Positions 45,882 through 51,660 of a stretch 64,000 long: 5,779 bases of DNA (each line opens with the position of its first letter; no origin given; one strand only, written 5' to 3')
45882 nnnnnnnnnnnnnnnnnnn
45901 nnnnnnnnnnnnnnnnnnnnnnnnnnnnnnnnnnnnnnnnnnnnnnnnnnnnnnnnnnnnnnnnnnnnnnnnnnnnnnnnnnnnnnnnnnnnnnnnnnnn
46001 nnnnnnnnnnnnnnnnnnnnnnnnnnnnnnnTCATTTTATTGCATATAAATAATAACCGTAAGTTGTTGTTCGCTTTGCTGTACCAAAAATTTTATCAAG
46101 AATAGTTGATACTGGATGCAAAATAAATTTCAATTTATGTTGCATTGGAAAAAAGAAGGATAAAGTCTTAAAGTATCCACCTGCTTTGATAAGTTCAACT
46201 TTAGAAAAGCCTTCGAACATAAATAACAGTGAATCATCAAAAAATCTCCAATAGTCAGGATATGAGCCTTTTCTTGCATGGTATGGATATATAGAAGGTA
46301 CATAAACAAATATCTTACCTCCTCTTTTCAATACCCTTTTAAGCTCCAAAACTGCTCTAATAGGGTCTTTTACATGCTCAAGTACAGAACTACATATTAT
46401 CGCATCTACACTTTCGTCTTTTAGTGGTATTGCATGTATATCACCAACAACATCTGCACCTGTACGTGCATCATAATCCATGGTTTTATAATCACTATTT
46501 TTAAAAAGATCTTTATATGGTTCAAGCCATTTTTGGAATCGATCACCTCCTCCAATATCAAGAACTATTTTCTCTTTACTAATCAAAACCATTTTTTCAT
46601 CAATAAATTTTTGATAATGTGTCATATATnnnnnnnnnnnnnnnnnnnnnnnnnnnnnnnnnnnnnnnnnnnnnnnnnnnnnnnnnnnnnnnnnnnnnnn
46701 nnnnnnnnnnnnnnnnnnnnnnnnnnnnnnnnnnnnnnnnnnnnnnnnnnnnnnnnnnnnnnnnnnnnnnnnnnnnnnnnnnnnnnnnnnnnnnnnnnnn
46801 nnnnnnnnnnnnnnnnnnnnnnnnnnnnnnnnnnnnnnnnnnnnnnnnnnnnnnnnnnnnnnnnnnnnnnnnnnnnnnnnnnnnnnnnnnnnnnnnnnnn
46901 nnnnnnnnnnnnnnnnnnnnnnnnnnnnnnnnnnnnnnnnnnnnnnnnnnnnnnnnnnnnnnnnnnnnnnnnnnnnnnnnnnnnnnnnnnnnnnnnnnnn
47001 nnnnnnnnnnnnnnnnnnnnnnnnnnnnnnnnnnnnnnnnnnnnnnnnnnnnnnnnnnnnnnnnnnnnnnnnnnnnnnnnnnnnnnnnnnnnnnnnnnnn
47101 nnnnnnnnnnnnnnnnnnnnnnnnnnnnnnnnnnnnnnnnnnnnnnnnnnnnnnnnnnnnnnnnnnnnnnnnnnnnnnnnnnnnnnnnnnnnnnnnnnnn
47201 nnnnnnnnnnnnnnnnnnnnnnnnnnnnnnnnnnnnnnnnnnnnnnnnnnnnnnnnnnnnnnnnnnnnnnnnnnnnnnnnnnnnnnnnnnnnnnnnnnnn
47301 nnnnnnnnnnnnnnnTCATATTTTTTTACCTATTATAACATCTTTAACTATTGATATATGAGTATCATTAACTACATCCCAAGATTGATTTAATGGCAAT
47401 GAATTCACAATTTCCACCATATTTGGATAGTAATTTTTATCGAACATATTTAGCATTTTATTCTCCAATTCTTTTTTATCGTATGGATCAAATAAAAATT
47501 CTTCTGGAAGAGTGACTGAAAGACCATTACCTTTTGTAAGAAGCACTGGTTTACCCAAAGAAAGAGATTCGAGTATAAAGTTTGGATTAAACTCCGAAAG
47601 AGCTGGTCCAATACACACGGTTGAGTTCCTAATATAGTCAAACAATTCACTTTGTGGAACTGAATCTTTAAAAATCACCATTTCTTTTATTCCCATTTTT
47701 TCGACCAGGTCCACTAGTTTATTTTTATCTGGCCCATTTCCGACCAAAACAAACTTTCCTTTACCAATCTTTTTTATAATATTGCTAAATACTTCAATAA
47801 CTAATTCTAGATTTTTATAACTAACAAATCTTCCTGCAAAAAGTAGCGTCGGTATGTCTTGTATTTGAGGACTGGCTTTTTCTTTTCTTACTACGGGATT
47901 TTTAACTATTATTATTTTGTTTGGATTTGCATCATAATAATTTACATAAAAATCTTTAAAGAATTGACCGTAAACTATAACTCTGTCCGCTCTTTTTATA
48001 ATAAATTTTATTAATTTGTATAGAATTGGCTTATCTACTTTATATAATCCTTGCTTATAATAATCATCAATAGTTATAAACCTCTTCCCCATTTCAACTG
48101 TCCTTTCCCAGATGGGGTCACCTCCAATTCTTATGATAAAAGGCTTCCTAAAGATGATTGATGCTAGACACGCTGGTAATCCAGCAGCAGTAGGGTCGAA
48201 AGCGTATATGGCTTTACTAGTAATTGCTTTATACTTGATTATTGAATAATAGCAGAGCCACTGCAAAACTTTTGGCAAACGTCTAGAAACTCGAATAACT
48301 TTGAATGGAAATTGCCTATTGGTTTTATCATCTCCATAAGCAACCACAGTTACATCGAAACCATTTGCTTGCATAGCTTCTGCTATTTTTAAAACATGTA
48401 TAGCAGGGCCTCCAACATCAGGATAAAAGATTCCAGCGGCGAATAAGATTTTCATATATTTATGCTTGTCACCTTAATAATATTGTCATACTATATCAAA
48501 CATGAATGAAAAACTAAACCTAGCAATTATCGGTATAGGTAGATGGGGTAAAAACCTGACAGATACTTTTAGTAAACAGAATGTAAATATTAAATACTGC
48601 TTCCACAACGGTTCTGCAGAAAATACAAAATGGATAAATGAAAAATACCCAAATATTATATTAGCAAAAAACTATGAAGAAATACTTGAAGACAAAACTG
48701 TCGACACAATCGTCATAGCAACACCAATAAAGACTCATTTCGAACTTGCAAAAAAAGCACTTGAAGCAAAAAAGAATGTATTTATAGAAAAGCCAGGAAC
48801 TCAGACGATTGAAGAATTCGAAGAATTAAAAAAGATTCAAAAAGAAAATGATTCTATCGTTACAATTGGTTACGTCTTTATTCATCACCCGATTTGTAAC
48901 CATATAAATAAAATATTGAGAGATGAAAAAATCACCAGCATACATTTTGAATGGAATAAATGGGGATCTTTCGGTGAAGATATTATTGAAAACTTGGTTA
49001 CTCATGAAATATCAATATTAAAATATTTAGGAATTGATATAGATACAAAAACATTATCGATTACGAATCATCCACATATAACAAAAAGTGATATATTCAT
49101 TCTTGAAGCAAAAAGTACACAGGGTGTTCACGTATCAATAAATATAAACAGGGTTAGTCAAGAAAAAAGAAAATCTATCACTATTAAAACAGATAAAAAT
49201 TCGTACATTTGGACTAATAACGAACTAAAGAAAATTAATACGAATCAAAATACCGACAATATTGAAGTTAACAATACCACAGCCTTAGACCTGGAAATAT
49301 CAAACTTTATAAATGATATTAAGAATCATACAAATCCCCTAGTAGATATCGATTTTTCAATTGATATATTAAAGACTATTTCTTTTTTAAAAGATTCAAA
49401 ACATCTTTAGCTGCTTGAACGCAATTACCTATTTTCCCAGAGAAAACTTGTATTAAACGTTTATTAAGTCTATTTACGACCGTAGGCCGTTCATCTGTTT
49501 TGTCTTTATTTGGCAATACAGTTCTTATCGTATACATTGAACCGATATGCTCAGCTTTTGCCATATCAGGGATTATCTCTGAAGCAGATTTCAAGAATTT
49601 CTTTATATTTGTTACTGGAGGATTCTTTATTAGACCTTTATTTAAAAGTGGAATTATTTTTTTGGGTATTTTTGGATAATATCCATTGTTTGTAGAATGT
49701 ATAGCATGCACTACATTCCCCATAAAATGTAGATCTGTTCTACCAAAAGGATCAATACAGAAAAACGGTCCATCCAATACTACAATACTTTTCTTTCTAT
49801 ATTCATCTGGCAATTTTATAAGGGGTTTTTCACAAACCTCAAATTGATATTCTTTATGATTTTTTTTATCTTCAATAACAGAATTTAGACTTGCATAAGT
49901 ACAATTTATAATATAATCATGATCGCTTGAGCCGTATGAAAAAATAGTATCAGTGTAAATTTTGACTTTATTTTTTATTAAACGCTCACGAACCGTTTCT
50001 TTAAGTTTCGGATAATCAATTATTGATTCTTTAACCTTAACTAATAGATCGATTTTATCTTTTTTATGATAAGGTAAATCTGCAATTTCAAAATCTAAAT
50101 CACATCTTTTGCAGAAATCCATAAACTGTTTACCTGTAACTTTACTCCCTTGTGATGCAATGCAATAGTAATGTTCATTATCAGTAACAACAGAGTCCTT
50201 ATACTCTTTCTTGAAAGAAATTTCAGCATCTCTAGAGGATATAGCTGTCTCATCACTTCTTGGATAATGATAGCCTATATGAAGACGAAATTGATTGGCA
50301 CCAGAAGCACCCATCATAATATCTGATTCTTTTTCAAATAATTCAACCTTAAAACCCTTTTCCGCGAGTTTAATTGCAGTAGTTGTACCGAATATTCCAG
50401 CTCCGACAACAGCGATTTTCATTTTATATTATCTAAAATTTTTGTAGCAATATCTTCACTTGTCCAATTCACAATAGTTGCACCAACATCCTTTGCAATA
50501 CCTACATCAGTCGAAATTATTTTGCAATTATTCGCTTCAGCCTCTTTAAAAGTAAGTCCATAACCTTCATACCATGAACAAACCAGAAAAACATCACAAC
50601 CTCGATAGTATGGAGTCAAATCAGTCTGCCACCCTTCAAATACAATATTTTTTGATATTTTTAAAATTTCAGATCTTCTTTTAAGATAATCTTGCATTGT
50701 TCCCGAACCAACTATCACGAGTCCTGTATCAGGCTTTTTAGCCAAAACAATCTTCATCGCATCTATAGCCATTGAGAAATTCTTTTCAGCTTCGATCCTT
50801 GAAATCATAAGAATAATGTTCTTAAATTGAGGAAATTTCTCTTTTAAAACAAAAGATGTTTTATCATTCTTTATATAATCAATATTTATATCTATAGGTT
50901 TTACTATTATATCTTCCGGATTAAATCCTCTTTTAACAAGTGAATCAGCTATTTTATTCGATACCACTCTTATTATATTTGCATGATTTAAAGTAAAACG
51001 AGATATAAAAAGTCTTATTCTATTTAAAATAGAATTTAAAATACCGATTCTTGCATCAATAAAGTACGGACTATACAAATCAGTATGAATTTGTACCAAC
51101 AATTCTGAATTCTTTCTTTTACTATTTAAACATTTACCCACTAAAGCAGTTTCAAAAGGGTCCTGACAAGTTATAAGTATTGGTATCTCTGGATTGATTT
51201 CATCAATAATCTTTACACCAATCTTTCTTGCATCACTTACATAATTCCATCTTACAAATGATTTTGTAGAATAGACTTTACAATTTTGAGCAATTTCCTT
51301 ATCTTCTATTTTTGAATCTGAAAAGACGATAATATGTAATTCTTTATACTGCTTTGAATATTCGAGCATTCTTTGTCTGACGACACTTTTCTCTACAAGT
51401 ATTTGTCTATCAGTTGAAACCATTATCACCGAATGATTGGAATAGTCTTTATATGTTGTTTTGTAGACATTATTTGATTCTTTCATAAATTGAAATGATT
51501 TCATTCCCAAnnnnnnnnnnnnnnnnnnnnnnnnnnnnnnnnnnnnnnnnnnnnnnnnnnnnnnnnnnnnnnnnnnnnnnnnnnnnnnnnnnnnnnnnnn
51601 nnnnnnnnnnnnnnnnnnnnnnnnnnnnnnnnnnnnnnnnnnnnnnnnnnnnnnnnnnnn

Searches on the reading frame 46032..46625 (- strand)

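Call 9: search_protein_families(library=pfam, proteins=[window:46032-46625:-], max_evalue=0.001)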
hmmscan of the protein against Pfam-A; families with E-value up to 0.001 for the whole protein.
window:46032-46625:- (197 aa): 7 families
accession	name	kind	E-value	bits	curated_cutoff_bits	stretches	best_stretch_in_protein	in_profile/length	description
PF08241.18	Methyltransf_11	-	4.7e-15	56.4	21.2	1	58-107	42-95/95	Methyltransferase domain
PF13489.12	Methyltransf_23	-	2.3e-10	40.9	27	1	15-127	20-136/164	Methyltransferase domain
PF13847.12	Methyltransf_31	-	9e-08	32.4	27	1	60-107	60-109/145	Methyltransferase domain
PF13649.12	Methyltransf_25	-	2.9e-07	31.5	27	1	59-103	51-97/97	Methyltransferase domain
PF08242.18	Methyltransf_12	-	1.1e-06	29.8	30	1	65-105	57-98/98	Methyltransferase domain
PF05148.21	Methyltransf_8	-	1.2e-06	29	27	1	18-107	73-156/219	Hypothetical methyltransferase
PF01209.24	Ubie_methyltran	-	0.00046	20.1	20.1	0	59-110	103-154/233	ubiE/COQ5 methyltransferase family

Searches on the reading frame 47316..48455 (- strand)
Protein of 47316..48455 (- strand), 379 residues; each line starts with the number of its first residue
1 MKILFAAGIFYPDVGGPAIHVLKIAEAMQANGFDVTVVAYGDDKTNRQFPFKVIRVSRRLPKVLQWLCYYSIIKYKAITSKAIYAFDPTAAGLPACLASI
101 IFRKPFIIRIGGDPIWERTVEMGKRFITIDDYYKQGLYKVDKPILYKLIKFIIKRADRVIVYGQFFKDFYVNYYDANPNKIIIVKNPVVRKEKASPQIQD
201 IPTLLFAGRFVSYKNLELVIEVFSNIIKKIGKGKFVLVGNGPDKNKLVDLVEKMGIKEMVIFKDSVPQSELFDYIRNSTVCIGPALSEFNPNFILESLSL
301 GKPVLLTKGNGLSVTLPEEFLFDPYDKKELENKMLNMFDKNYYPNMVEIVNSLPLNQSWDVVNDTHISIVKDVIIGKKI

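Call 9: search_protein_families(library=pfam, proteins=[window:47316-48455:-], max_evalue=0.001)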
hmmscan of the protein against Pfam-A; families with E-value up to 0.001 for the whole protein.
window:47316-48455:- (379 aa): 6 families
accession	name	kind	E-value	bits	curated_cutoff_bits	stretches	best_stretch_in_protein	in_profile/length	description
PF00534.26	Glycos_transf_1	-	4.4e-22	78.9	26.4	1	193-340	6-158/172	Glycosyl transferases group 1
PF13692.12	Glyco_trans_1_4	-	5.4e-19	69.3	27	1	202-338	2-140/142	Glycosyl transferases group 1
PF13439.12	Glyco_transf_4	-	2.6e-11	44.3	28.5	1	14-188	1-166/170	Glycosyltransferase Family 4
PF13579.12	Glyco_trans_4_4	-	7.6e-08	33.3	29.7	1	15-186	1-157/158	Glycosyl transferase 4-like domain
PF20706.3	GT4-conflict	-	1.2e-05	24.9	26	1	152-320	143-324/385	Family 4 Glycosyltransferase in conflict systems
PF13477.12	Glyco_trans_4_2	-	0.00023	21.8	23.4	0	18-119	10-115/139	Glycosyl transferase 4-like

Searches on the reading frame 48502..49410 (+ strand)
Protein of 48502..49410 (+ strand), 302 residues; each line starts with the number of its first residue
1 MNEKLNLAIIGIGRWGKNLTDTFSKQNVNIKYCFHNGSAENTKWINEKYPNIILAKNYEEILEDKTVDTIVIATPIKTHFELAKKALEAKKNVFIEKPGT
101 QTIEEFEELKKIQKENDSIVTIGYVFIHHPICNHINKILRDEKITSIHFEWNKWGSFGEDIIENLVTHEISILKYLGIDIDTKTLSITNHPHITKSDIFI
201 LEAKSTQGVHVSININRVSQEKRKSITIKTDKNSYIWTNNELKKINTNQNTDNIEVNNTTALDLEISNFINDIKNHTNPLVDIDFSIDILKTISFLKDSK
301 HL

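Call 9: search_protein_families(library=pfam, proteins=[window:48502-49410:+], max_evalue=0.001)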
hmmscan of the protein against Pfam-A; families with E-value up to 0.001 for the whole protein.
window:48502-49410:+ (302 aa): 2 families
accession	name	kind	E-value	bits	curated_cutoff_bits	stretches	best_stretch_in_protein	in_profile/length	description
PF01408.29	GFO_IDH_MocA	-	1.4e-20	74.6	24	1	6-124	2-120/120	Oxidoreductase family, NAD-binding Rossmann fold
PF03807.23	F420_oxidored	-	0.00026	22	21.6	0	7-89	2-83/94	NADP oxidoreductase coenzyme F420-dependent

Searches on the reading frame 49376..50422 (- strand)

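Call 10: search_protein_families(library=pfam, proteins=[window:49376-50422:-], max_evalue=0.001)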
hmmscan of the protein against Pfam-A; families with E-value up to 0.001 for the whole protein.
window:49376-50422:- (348 aa): 6 families
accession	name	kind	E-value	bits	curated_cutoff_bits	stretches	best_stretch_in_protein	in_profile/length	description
PF01266.30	DAO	-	3.5e-12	46.9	27.9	1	2-57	1-58/353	FAD dependent oxidoreductase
PF13450.12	NAD_binding_8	-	9.7e-08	32.6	21.9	1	5-35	1-31/68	NAD(P)-binding Rossmann-like domain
PF02737.24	3HCDH_N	-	4.6e-05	23.9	22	1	2-78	1-77/180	3-hydroxyacyl-CoA dehydrogenase, NAD binding domain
PF07992.20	Pyr_redox_2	-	9.5e-05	22.4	26.1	1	1-49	1-49/291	Pyridine nucleotide-disulphide oxidoreductase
PF01210.29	NAD_Gly3P_dh_N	-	9.9e-05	22.8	23.1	1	2-36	1-35/158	NAD-dependent glycerol-3-phosphate dehydrogenase N-terminus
PF00070.33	Pyr_redox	-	0.00095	20.1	22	0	2-37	1-38/82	Pyridine nucleotide-disulphide oxidoreductase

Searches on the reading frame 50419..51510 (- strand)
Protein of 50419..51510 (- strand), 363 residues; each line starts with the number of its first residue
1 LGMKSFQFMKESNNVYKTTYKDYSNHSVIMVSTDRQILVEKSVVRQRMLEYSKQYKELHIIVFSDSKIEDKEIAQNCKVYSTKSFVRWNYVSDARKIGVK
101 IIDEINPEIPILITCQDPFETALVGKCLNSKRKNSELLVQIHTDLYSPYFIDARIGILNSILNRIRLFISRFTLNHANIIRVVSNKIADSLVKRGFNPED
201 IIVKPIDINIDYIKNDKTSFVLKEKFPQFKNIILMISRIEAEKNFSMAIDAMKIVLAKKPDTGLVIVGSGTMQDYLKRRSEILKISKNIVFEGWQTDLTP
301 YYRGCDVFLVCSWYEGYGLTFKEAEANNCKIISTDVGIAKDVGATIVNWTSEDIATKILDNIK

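Call 10: search_protein_families(library=pfam, proteins=[window:50419-51510:-], max_evalue=0.001)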
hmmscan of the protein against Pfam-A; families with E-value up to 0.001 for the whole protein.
window:50419-51510:- (363 aa): 4 families
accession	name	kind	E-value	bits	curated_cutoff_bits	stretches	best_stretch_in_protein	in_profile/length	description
PF00534.26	Glycos_transf_1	-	1.5e-24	86.9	26.4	1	223-342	8-130/172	Glycosyl transferases group 1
PF13692.12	Glyco_trans_1_4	-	7.1e-22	78.6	27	1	231-360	2-138/142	Glycosyl transferases group 1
PF13439.12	Glyco_transf_4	-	4.7e-05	23.9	28.5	1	100-203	66-161/170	Glycosyltransferase Family 4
PF20706.3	GT4-conflict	-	0.00018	21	26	1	227-328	194-305/385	Family 4 Glycosyltransferase in conflict systems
